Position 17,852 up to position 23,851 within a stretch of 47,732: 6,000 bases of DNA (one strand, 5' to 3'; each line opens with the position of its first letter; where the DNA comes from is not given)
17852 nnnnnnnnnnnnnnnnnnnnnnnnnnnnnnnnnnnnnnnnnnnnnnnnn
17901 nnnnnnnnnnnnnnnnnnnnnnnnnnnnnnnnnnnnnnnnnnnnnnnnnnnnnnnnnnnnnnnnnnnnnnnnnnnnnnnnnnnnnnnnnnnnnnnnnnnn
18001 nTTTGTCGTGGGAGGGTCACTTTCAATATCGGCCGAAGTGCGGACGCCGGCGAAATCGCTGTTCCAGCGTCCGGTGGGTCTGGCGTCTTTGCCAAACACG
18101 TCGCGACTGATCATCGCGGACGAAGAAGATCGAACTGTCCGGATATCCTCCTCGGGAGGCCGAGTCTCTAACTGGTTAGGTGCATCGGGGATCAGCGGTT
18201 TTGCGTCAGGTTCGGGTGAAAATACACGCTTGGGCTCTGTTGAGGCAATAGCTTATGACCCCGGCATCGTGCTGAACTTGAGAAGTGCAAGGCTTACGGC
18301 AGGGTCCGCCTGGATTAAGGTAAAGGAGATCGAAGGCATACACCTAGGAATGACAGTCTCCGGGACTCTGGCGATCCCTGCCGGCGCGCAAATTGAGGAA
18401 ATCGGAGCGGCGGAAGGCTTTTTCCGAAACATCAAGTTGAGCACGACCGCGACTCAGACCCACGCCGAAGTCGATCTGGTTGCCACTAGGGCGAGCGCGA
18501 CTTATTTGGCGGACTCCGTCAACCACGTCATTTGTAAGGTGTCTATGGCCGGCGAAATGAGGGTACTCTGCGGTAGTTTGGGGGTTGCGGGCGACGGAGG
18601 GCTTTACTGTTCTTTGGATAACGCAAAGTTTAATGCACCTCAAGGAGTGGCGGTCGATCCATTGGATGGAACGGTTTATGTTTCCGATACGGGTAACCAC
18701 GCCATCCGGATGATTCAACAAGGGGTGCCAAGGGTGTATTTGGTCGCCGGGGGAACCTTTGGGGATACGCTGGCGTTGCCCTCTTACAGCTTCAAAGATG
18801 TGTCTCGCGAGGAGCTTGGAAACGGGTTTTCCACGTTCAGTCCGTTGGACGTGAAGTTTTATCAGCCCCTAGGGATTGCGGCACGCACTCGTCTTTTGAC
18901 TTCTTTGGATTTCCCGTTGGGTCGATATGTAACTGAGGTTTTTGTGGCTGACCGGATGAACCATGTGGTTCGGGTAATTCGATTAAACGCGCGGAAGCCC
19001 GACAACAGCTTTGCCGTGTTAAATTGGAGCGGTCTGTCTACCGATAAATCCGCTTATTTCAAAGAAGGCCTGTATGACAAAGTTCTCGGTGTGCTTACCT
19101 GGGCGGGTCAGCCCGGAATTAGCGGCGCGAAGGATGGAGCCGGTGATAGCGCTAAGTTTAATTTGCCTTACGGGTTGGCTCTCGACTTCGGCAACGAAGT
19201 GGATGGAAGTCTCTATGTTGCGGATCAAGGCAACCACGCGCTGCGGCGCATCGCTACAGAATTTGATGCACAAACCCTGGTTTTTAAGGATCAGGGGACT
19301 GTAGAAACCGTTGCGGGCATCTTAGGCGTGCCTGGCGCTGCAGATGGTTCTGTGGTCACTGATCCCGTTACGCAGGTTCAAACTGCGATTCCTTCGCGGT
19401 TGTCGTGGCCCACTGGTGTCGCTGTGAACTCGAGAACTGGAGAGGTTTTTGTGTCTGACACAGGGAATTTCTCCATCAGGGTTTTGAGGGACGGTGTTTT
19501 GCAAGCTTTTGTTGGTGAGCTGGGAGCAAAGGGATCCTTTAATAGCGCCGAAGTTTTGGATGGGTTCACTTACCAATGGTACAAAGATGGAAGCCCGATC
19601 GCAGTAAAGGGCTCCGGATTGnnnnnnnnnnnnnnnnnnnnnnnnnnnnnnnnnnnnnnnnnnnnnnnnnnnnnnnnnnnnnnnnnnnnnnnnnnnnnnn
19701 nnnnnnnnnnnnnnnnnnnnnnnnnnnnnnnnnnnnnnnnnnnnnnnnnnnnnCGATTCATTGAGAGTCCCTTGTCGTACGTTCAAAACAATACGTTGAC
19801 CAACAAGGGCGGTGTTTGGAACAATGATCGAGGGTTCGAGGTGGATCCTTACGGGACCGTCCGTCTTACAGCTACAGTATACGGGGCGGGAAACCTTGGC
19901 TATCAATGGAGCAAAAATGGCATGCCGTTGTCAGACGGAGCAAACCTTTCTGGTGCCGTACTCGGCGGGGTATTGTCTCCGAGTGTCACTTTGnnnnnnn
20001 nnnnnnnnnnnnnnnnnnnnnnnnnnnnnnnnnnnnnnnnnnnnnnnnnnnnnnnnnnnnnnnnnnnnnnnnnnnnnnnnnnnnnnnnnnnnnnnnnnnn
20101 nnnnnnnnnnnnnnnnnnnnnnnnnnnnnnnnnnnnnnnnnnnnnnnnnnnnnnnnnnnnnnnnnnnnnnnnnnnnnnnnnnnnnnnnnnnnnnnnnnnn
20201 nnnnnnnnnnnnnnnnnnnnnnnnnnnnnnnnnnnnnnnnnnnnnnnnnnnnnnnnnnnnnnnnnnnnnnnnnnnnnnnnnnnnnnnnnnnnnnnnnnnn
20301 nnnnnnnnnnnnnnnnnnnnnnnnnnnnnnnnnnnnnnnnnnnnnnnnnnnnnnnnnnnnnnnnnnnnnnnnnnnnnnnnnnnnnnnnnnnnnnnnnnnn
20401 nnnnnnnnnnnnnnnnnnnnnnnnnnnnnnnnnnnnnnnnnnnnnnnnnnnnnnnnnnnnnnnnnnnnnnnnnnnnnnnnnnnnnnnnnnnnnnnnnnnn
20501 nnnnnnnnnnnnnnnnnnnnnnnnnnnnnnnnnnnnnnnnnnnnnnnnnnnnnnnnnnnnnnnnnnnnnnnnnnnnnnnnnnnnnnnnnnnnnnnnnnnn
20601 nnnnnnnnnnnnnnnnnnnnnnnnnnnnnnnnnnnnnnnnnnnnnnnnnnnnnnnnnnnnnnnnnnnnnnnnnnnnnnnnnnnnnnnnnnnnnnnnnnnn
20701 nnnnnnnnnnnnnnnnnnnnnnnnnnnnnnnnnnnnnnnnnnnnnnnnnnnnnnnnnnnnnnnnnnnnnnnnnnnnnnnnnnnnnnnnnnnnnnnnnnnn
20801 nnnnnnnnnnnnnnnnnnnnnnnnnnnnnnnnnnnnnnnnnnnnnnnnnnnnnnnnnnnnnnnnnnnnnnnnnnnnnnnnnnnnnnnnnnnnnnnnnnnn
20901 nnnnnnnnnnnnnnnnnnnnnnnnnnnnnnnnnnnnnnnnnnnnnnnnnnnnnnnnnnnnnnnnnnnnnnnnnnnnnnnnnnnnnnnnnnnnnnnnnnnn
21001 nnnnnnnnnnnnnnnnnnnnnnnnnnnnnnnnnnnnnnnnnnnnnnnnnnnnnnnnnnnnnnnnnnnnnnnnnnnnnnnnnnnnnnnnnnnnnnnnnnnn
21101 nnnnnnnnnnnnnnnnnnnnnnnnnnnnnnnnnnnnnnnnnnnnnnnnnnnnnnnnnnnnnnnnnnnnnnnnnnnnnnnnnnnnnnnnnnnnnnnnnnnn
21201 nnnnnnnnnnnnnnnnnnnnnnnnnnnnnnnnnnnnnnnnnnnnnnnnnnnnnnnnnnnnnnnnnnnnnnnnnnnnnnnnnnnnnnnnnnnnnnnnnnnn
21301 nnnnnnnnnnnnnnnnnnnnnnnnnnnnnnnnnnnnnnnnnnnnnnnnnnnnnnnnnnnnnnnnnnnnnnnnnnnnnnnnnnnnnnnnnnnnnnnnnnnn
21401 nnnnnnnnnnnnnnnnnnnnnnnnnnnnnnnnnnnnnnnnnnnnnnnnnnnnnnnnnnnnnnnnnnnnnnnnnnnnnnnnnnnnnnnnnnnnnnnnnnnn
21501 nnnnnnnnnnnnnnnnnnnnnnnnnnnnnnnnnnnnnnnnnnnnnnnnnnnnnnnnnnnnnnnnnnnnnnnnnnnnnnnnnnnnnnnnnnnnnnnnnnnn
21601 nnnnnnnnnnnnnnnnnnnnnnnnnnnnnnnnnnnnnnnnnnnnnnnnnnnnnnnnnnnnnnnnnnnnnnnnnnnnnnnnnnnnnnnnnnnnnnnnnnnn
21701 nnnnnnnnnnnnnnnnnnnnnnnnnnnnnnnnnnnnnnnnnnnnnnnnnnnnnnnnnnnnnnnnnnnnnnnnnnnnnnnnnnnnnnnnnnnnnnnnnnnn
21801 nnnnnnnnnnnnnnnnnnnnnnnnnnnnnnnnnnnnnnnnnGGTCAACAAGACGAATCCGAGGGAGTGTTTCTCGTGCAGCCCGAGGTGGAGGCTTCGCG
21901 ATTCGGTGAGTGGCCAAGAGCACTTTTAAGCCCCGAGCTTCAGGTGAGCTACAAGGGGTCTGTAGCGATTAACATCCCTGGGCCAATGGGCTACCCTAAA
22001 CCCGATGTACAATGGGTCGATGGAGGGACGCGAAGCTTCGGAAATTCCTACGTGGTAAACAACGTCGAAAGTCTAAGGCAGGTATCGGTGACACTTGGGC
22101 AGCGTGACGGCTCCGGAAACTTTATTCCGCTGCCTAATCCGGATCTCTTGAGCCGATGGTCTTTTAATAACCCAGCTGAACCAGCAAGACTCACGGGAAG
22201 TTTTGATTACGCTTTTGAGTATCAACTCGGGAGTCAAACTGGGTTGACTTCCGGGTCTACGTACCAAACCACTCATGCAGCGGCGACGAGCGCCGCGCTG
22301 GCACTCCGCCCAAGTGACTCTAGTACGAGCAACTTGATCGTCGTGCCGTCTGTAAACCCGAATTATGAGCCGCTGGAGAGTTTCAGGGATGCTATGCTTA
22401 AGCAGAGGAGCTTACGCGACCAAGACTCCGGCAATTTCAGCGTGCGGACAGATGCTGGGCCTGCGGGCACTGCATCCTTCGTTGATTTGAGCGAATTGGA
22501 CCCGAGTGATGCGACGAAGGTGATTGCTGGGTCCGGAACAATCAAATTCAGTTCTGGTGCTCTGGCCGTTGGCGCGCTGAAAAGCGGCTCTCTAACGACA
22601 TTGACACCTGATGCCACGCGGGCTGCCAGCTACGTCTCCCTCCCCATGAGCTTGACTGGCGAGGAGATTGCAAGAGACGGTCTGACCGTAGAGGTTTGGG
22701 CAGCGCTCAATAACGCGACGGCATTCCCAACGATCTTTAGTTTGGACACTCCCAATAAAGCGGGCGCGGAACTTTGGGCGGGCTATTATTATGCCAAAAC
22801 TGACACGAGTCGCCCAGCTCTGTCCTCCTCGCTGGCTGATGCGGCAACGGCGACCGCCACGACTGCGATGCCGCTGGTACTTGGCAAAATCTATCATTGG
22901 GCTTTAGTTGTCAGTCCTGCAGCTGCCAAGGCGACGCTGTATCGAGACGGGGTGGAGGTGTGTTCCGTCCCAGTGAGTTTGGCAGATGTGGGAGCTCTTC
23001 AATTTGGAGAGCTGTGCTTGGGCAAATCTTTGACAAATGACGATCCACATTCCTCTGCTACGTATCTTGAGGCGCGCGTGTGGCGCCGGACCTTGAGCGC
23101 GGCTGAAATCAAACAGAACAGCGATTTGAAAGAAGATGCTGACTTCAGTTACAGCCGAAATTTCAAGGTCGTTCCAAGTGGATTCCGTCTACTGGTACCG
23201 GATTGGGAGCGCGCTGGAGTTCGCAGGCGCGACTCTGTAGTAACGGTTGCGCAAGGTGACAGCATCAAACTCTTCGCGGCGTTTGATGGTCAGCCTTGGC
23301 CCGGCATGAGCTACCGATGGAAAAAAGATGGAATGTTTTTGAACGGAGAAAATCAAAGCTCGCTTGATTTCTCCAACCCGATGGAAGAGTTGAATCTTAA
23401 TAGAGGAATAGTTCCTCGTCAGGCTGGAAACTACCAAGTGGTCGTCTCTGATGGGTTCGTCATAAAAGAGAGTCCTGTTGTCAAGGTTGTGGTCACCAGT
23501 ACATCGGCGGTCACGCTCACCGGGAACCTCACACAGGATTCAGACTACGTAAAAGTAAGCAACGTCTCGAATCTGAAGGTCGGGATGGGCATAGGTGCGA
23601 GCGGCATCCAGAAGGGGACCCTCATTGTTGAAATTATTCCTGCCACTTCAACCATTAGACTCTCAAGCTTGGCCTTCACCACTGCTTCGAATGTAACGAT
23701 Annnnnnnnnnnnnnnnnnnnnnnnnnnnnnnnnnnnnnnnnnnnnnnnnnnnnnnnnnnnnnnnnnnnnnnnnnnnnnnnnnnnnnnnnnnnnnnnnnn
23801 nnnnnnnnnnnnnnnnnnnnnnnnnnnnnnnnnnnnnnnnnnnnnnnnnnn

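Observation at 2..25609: A 25.6-kb single ORF (>=8,535 aa) combining RCC1, NHL, Ig-like, LamG and PDZ domains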

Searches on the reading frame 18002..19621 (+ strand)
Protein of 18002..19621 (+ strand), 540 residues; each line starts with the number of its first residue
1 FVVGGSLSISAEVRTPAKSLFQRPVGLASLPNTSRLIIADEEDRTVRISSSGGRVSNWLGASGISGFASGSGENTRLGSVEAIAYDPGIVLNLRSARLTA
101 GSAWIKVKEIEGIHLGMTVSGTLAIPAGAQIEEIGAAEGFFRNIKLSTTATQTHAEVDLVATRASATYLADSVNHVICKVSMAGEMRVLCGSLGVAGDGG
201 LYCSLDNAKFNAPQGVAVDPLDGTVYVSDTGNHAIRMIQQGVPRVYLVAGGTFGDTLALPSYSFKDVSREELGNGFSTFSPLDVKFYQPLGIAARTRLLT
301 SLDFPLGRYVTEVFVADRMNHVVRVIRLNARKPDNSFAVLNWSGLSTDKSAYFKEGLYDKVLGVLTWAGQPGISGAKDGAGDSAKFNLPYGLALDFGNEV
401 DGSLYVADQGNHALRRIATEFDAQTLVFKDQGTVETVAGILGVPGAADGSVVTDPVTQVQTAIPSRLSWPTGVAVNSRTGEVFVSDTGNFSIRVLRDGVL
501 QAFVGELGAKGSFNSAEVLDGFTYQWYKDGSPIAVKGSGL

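Call 16: search_protein_families(library=pfam, proteins=[window:18002-19621:+], max_evalue=0.05)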
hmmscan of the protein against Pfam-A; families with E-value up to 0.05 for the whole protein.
window:18002-19621:+ (540 aa): 3 families
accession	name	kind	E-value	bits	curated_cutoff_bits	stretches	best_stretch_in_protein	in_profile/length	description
PF01436.27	NHL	-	2.1e-18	65.8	20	2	467-494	1-27/28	NHL repeat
PF25021.1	TEN_NHL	-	8.7e-08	31.9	27.1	1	205-238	324-356/357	Teneurin NHL domain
PF01731.26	Arylesterase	-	0.012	16.2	21.3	0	208-237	51-80/86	Arylesterase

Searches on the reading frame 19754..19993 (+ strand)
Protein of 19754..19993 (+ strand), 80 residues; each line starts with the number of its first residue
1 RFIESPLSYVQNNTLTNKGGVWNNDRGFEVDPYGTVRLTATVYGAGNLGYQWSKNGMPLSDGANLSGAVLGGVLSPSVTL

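Call 72: search_protein_families(library=pfam, proteins=[window:19754-19993:+], max_evalue=0.1)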
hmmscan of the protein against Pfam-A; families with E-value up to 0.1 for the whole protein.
seq(80 aa): 1 family
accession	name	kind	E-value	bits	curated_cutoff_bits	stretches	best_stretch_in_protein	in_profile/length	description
PF13895.12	Ig_2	-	0.065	13.9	27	1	31-65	12-47/79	Immunoglobulin domain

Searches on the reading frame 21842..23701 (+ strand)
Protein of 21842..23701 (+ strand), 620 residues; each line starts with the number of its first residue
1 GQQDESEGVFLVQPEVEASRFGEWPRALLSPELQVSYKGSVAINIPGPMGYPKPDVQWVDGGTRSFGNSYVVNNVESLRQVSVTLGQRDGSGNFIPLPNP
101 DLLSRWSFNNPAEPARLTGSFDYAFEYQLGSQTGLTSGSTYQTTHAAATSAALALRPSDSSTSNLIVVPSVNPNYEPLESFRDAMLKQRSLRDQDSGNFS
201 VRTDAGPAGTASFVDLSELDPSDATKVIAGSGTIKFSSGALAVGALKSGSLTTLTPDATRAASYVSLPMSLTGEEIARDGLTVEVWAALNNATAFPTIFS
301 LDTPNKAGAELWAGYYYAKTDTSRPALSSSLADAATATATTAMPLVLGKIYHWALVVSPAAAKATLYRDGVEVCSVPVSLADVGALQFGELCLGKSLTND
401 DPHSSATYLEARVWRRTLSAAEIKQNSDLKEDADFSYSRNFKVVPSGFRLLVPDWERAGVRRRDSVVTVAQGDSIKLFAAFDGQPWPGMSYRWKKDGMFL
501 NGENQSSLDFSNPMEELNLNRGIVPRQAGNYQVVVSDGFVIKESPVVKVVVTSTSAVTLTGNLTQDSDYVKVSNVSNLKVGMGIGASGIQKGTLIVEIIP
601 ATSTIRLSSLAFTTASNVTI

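Call 16: search_protein_families(library=pfam, proteins=[window:21842-23701:+], max_evalue=0.05)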
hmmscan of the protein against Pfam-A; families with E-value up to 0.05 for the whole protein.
window:21842-23701:+ (620 aa): 4 families
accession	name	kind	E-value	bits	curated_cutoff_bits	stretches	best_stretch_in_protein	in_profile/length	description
PF13385.13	Laminin_G_3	-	5.4e-15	56.3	27.6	1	263-424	5-151/151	Concanavalin A-like lectin/glucanases superfamily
PF13927.12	Ig_3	-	1.2e-06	29.4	30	1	466-536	10-77/78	Immunoglobulin domain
PF07679.22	I-set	-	0.00011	22.7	23.7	1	465-538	8-78/90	Immunoglobulin I-set domain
PF13895.12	Ig_2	-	0.0048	17.5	27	0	467-551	9-79/79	Immunoglobulin domain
